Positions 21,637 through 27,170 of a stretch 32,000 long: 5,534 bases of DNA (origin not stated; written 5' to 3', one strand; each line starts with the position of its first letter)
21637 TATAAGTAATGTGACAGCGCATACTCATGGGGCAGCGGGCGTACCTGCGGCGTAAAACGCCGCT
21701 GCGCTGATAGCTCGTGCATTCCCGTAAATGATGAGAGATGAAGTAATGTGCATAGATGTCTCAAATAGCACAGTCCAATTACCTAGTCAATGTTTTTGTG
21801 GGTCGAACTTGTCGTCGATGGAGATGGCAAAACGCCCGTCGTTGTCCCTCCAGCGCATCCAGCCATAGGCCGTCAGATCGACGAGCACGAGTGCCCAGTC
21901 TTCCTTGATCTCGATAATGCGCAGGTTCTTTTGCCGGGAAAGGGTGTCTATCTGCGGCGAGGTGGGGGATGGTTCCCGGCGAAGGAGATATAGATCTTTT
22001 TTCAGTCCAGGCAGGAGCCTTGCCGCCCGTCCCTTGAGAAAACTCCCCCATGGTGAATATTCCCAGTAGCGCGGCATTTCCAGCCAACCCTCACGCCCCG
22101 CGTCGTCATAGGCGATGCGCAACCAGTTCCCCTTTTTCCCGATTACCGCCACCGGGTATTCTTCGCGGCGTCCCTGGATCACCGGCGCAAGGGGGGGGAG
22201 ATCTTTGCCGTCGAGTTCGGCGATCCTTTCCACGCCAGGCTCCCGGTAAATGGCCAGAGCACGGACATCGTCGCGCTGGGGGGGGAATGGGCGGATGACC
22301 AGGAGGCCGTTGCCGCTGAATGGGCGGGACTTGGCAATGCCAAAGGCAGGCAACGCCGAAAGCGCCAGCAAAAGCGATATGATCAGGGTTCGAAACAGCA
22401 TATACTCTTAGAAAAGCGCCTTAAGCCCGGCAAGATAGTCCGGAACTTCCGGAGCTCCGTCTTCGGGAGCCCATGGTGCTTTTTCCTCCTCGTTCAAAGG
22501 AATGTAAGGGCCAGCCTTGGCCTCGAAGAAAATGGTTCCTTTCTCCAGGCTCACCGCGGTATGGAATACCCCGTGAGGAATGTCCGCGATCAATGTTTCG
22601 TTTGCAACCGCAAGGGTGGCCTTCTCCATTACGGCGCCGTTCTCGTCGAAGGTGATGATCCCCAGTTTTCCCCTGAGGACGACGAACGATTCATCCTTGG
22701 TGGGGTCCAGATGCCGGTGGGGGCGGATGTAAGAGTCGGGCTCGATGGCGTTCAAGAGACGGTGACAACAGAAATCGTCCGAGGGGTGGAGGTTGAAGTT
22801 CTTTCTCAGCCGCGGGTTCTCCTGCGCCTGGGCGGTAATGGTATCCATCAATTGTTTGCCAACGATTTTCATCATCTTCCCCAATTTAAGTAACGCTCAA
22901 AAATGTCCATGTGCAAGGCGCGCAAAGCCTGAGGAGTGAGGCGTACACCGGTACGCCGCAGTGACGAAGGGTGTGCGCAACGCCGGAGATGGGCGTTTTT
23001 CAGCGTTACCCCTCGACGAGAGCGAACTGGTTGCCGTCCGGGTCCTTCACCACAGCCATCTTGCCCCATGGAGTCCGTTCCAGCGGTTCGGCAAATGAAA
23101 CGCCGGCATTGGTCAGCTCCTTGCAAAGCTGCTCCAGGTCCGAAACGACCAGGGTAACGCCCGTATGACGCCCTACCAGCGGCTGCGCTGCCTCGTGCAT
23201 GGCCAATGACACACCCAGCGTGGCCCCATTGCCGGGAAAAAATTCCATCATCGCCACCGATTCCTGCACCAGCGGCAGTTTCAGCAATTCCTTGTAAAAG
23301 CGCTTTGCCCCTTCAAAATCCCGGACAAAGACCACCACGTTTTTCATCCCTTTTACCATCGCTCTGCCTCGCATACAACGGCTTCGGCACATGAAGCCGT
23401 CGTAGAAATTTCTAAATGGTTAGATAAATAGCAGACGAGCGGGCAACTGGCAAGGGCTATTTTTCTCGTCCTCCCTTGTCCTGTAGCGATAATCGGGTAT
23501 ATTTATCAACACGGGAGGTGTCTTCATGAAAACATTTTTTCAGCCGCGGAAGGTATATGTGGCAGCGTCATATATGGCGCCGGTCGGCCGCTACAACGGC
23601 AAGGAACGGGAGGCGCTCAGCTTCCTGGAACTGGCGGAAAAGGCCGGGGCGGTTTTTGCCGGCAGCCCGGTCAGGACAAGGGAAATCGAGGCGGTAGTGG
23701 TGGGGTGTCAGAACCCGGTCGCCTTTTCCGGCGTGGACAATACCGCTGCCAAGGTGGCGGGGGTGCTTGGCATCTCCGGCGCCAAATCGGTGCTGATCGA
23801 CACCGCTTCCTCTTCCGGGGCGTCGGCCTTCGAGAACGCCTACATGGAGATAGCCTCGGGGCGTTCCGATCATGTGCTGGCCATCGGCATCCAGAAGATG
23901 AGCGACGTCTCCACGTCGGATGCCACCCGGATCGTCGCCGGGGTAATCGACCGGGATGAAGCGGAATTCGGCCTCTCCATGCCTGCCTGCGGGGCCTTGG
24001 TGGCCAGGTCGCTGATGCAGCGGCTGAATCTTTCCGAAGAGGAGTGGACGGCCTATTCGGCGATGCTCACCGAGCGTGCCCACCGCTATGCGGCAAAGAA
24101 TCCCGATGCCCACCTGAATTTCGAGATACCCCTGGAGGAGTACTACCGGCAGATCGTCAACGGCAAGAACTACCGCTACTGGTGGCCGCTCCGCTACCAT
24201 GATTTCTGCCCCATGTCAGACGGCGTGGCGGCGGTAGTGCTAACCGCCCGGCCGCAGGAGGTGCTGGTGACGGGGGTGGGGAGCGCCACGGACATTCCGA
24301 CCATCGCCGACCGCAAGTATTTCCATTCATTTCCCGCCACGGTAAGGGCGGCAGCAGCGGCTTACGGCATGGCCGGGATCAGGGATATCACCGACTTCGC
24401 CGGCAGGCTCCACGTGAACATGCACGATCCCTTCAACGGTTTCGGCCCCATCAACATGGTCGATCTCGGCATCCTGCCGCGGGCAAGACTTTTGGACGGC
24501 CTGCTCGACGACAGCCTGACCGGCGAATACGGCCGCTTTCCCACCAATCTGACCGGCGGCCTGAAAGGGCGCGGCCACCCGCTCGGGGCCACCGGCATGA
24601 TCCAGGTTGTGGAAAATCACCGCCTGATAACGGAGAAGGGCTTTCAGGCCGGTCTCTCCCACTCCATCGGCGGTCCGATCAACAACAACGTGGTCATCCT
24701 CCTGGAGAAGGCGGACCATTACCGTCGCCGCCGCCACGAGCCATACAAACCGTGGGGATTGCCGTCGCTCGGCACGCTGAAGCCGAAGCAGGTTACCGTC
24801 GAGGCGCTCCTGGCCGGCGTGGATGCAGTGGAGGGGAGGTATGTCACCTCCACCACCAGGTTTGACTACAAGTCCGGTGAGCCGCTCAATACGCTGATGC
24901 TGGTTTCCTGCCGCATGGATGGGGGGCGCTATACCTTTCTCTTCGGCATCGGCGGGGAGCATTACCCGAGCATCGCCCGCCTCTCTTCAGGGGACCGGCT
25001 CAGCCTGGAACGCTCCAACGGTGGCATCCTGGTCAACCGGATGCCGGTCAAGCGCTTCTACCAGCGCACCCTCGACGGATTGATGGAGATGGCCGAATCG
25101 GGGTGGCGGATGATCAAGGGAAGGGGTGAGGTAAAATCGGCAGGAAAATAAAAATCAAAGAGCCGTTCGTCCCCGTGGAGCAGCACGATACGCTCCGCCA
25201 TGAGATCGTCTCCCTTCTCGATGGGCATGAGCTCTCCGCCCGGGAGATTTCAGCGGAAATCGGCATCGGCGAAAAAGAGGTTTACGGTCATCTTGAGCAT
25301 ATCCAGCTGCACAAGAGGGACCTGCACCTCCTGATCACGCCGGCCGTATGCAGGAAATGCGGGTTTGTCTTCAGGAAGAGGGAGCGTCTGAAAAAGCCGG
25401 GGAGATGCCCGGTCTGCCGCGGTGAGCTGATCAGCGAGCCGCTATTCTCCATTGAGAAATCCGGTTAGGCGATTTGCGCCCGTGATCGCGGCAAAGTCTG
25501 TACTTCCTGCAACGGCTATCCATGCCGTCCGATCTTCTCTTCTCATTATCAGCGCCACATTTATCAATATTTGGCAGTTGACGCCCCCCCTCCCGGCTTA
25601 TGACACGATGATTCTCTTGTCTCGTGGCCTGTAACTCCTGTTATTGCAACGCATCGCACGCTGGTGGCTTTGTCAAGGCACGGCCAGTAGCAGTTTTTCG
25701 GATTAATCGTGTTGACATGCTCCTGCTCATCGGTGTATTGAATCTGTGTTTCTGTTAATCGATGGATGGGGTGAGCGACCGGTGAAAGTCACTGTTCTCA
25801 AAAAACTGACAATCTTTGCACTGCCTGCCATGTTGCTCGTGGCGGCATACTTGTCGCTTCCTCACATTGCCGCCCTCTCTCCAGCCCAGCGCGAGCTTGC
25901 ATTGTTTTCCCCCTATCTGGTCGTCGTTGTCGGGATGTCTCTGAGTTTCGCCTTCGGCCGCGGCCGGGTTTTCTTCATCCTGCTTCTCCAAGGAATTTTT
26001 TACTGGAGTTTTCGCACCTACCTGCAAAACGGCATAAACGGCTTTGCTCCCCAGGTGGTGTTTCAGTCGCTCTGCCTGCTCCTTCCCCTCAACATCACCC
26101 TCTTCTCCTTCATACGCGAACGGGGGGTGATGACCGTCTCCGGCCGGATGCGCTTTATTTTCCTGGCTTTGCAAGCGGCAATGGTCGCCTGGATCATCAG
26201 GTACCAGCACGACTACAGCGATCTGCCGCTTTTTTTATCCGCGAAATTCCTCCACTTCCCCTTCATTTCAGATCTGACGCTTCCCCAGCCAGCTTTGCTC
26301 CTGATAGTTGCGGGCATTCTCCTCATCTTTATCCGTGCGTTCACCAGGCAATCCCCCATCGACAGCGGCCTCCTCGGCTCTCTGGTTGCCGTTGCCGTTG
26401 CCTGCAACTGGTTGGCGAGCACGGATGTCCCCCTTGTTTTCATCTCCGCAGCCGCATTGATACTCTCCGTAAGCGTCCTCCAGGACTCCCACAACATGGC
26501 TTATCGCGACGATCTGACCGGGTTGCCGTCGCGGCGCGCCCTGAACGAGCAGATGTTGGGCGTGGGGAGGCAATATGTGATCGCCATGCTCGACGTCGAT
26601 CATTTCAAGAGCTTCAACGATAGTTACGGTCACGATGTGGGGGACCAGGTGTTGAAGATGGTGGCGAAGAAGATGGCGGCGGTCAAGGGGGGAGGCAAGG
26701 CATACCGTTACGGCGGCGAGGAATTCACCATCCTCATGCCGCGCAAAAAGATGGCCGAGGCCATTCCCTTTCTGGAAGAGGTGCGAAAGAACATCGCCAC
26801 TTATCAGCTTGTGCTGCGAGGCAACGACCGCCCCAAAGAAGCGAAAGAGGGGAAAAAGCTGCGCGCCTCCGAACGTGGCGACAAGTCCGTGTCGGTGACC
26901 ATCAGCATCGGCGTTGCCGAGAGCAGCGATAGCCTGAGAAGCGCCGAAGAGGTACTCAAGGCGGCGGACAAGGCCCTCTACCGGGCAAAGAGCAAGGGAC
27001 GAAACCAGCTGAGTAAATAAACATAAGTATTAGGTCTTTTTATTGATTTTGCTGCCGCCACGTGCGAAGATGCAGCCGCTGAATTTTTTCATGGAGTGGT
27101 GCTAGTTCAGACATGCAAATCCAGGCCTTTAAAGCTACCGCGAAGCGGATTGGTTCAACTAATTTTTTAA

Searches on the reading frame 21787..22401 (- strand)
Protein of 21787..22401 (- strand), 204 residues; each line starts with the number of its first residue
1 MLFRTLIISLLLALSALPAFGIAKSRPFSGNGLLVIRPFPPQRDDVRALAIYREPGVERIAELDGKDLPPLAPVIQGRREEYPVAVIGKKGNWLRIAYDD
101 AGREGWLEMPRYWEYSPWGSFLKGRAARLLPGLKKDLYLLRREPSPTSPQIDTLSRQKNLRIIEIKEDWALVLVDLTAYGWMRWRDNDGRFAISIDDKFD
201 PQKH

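Call 5: search_protein_families(library=pfam, proteins=[window:21787-22401:-], max_evalue=0.001)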
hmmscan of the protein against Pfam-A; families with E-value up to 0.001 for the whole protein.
window:21787-22401:- (204 aa): 2 families
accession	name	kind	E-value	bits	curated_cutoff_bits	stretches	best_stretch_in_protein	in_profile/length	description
PF08239.17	SH3_3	-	7.3e-08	32.9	27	0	140-182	5-48/54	Bacterial SH3 domain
PF06347.19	SH3_4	-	0.00051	20.2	24.1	0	80-113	23-55/56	Bacterial SH3 domain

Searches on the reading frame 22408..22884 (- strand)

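Call 5: search_protein_families(library=pfam, proteins=[window:22408-22884:-], max_evalue=0.001)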
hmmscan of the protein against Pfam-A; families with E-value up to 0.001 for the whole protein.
window:22408-22884:- (158 aa): 1 family
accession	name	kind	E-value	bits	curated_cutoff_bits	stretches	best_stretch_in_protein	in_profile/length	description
PF19480.5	DUF6016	-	3.7e-15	57.1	27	1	10-89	3-80/141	Domain of unknown function (DUF6016)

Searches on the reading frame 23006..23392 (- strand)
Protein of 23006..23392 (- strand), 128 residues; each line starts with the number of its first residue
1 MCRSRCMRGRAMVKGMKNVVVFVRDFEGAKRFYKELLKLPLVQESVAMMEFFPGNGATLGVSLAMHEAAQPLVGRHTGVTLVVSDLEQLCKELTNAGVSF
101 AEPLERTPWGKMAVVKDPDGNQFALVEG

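Call 5: search_protein_families(library=pfam, proteins=[window:23006-23392:-], max_evalue=0.001)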
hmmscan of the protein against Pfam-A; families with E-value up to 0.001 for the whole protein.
window:23006-23392:- (128 aa): 3 families
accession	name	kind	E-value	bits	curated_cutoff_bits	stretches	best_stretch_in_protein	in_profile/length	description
PF00903.31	Glyoxalase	-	8.8e-17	62.1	20.6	1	18-124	4-120/121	Glyoxalase/Bleomycin resistance protein/Dioxygenase superfamily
PF12681.13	Glyoxalase_2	-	1.1e-08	35.5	30.1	1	16-123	1-111/118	Glyoxalase-like domain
PF18029.7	Glyoxalase_6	-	1.5e-07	32.5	23.6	1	19-126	2-106/106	Glyoxalase-like domain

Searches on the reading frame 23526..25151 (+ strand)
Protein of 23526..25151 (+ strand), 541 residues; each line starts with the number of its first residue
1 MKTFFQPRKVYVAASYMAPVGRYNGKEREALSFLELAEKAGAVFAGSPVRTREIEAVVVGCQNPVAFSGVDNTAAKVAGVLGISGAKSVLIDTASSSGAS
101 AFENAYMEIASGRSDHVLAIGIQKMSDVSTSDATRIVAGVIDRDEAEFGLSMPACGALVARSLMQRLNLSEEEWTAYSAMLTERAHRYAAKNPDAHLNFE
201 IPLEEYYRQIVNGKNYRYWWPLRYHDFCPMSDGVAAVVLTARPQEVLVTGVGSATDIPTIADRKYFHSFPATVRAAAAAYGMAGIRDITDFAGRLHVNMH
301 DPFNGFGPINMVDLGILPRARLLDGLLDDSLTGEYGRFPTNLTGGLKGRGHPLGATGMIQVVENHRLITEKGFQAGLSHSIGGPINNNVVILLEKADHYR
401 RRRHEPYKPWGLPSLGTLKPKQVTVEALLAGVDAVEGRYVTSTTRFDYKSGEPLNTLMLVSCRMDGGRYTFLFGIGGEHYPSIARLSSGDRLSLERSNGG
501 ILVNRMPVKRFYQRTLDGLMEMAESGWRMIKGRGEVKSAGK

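Call 5: search_protein_families(library=pfam, proteins=[window:23526-25151:+], max_evalue=0.001)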
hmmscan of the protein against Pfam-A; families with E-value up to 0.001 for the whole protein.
window:23526-25151:+ (541 aa): 3 families
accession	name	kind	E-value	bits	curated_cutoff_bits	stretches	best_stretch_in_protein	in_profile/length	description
PF00108.29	Thiolase_N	-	1.2e-18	67.8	26.4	1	10-204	1-201/260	Thiolase, N-terminal domain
PF22691.2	Thiolase_C_1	-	1.2e-12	48.2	28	1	252-394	1-143/144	Thiolase C-terminal domain-like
PF00109.32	ketoacyl-synt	-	1e-05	25.8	20.8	1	73-130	153-209/252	Beta-ketoacyl synthase, N-terminal domain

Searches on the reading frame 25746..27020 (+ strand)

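Call 6: search_protein_families(library=pfam, proteins=[window:25746-27020:+], max_evalue=0.001)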
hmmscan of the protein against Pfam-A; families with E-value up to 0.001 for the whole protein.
window:25746-27020:+ (424 aa): 1 family
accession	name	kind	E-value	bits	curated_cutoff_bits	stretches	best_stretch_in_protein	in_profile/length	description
PF00990.26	GGDEF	-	2.4e-34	118.9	23.8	2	252-363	1-120/161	Diguanylate cyclase, GGDEF domain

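Call 22: search_protein_families(library=ncbifam, proteins=[window:25746-27020:+], max_evalue=0.001)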
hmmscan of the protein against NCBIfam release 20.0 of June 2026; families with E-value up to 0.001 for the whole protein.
window:25746-27020:+ (424 aa): 20 families
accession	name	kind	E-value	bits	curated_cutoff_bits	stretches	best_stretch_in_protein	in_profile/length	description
TIGR00254.1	GGDEF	domain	3.2e-37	127.8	37.4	1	250-422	3-164/168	diguanylate cyclase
NF038266.1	diguan_SiaD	equivalog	3.4e-37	128.2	290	1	249-421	91-251/252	biofilm regulation diguanylate cyclase SiaD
NF007380.0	PRK09894.1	equivalog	9.7e-36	123.6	256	2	253-357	130-240/296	diguanylate cyclase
NF007135.0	PRK09581.1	equivalog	2.9e-34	118.7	474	1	245-422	285-452/457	PleD family two-component system response regulator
NF047654.1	DiguCycDgcRLepto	equivalog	3.6e-28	98.3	500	1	240-422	120-293/295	diguanylate cyclase DgcR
NF041606.1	dguan_cyc_DgcA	equivalog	2.9e-27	95.5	370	1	277-423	210-337/340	diguanylate cyclase DgcA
NF007423.1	PRK09966.1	equivalog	2.3e-24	86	325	1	251-350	238-346/390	diguanylate cyclase DgcN/YfiN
NF045675.1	PhdiestaseDibA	equivalog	2.7e-21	75.6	980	1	247-421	198-360/623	phosphodiesterase DibA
NF011955.1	PRK15426.1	equivalog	3.4e-21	75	408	1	208-422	353-558/564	cellulose biosynthesis regulator diguanylate cyclase DgcQ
NF051473.1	DigCycDgcsShew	equivalog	9.9e-21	74.4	400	2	255-337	138-228/291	diguanylate cyclase DgcS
NF007599.0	PRK10245.1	equivalog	1e-20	73.5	402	1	250-421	208-366/371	diguanylate cyclase AdrA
NF047872.1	GGDEF_GdpS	equivalog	2e-18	66.7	400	1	243-422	178-347/355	GGDEF domain-containing protein GdpS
NF053781.1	cdiGMPphdstlr2612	equivalog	2e-17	62.2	1600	1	242-418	830-995/1268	Tlr1612 family c-di-GMP phosphodiesterase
NF007474.0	PRK10060.1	equivalog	1.2e-15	56.8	782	1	250-335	235-326/663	cyclic di-GMP phosphodiesterase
NF007298.0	PRK09776.1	equivalog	1.5e-14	52.9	1135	1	250-422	682-842/1111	diguanylate cyclase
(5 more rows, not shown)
